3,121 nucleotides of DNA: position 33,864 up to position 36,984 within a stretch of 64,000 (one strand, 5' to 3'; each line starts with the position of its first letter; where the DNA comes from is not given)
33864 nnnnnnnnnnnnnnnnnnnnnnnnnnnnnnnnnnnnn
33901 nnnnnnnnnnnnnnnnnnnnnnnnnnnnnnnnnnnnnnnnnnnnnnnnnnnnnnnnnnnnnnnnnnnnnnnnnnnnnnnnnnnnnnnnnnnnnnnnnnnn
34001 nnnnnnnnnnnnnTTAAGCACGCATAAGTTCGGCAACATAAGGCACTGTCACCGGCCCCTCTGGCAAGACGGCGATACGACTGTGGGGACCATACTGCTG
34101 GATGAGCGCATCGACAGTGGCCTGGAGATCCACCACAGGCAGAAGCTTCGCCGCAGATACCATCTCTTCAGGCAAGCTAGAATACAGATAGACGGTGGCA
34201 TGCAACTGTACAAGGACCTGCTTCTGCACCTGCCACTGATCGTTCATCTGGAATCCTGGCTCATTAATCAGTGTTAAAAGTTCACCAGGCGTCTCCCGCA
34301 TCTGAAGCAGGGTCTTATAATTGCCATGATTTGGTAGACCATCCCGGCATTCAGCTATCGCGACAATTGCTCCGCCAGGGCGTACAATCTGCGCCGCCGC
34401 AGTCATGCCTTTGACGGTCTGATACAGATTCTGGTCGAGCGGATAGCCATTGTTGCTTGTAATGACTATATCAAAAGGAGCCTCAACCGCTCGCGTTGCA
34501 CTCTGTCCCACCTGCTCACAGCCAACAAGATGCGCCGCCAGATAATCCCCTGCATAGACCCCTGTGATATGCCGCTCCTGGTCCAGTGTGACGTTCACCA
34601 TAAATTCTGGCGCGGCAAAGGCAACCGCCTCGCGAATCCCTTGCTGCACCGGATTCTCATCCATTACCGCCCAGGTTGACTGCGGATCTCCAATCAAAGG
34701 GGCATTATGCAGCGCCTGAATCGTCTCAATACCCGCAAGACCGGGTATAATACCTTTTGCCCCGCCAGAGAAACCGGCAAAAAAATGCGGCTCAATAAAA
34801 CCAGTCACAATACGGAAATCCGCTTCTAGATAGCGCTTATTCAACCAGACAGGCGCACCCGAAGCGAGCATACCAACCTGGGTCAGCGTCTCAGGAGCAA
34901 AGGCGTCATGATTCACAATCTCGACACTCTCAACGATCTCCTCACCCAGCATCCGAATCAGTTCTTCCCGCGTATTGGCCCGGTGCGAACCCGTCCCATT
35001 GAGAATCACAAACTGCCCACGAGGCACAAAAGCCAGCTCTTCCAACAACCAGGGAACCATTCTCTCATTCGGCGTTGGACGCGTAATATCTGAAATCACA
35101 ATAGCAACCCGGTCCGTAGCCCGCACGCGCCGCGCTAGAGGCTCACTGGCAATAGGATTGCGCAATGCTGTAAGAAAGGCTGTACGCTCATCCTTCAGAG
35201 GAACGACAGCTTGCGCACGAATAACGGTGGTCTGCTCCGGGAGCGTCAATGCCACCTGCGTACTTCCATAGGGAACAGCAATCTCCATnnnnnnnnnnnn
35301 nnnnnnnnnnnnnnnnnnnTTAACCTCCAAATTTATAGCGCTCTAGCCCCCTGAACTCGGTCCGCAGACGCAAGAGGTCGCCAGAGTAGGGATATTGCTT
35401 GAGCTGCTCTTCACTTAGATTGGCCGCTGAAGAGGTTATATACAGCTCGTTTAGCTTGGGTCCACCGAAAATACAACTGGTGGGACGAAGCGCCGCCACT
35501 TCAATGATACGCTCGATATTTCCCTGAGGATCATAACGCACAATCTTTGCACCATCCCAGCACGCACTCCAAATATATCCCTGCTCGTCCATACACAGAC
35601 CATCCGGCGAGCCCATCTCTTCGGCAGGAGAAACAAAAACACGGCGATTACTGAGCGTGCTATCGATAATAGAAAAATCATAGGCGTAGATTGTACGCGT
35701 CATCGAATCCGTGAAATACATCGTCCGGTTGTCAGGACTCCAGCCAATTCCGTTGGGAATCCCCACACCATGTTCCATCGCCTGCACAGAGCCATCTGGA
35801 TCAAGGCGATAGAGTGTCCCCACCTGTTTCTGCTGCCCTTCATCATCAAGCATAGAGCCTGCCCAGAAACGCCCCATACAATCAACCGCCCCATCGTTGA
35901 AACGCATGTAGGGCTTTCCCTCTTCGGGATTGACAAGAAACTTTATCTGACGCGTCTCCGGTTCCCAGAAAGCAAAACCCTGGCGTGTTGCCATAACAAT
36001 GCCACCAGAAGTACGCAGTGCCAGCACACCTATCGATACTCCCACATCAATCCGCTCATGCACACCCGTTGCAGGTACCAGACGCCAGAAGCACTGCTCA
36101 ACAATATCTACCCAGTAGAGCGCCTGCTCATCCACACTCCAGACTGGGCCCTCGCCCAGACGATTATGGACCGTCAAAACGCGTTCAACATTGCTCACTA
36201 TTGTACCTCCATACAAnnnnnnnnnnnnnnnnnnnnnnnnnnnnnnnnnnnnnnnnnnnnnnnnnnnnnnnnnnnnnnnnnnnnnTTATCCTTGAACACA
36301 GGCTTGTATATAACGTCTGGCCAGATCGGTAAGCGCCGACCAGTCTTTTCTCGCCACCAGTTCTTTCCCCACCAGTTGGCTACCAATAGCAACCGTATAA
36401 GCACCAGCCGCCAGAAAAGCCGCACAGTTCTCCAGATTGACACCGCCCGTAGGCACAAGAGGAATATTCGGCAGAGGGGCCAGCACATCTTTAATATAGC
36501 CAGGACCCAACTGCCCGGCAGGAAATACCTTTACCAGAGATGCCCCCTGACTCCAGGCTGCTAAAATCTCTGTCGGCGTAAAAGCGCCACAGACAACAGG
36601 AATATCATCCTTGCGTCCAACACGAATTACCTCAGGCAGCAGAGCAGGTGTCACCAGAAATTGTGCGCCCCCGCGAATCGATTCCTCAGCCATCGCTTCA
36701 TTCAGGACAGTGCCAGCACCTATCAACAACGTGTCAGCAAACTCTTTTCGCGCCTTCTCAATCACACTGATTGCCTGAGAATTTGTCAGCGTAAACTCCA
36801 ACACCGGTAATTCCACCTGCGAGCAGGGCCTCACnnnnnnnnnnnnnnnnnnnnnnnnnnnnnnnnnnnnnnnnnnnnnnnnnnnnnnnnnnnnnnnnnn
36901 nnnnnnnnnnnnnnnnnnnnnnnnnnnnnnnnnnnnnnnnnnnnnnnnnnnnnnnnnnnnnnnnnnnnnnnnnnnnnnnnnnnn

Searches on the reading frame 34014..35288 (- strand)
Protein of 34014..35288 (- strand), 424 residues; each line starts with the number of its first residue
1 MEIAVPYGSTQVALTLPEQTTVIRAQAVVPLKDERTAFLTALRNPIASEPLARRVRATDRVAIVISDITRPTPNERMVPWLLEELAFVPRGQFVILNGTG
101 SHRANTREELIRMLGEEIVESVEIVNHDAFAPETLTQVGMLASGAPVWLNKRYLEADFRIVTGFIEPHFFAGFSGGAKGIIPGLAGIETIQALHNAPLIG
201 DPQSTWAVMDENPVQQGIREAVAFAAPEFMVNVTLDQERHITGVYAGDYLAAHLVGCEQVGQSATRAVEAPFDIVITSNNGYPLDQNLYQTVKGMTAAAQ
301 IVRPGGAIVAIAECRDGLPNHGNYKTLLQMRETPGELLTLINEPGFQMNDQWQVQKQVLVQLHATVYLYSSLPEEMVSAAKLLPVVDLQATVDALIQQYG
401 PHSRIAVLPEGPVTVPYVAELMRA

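Call 35: search_protein_families(library=pfam, proteins=[window:34014-35288:-], max_evalue=0.001)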
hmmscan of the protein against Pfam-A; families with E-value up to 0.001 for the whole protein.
window:34014-35288:- (424 aa): 2 families
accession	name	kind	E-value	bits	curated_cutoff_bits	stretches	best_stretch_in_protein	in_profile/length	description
PF09861.14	Lar_N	-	1.1e-65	221.2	23.3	1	7-206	1-203/204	Lactate racemase N-terminal domain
PF21113.2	LarA_C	-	9.8e-29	100.7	25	1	270-411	4-147/152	Lactate racemase C-terminal domain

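Call 89: search_protein_families(library=padloc, proteins=[window:34014-35288:-], max_evalue=0.00001)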
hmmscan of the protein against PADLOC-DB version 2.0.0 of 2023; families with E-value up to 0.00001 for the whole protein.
window:34014-35288:- (424 aa): 0 families

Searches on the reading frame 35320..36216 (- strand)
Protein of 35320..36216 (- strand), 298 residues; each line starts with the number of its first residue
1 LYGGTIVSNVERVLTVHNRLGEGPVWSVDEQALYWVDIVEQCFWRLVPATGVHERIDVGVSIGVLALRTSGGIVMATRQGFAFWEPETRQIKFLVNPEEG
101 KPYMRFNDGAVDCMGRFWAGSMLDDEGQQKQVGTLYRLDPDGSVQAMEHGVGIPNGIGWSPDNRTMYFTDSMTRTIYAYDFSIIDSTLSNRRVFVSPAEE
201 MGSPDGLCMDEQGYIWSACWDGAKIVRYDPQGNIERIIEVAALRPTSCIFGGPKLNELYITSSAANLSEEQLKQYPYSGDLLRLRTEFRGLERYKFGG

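Call 35: search_protein_families(library=pfam, proteins=[window:35320-36216:-], max_evalue=0.001)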
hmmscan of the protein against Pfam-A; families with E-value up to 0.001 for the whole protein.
window:35320-36216:- (298 aa): 2 families
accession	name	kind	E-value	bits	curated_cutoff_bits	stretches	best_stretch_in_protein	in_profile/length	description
PF08450.18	SGL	-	1e-88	297.5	26.3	1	20-263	1-245/246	SMP-30/Gluconolactonase/LRE-like region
PF01731.26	Arylesterase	-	0.00016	22.3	21.3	1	144-180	46-82/86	Arylesterase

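Call 89: search_protein_families(library=padloc, proteins=[window:35320-36216:-], max_evalue=0.00001)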
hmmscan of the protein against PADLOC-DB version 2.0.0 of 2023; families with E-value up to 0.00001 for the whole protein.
window:35320-36216:- (298 aa): 0 families

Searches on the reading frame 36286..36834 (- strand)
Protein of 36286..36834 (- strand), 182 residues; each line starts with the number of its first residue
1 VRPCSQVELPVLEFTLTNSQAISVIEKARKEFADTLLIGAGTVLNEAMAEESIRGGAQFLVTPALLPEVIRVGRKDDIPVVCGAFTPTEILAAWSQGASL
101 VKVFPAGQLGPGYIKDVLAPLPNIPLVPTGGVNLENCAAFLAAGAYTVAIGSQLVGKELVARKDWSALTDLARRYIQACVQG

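Call 35: search_protein_families(library=pfam, proteins=[window:36286-36834:-], max_evalue=0.001)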
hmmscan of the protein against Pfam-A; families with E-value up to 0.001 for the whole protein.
window:36286-36834:- (182 aa): 2 families
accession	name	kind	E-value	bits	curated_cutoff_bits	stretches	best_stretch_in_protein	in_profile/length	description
PF01081.25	Aldolase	-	1.2e-34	120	27.8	1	9-170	34-195/196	KDPG and KHG aldolase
PF02581.23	TMP-TENI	-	0.00015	21.7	27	0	109-153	136-179/180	Thiamine monophosphate synthase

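Call 89: search_protein_families(library=padloc, proteins=[window:36286-36834:-], max_evalue=0.00001)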
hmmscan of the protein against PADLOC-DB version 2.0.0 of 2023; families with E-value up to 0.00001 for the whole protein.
window:36286-36834:- (182 aa): 0 families
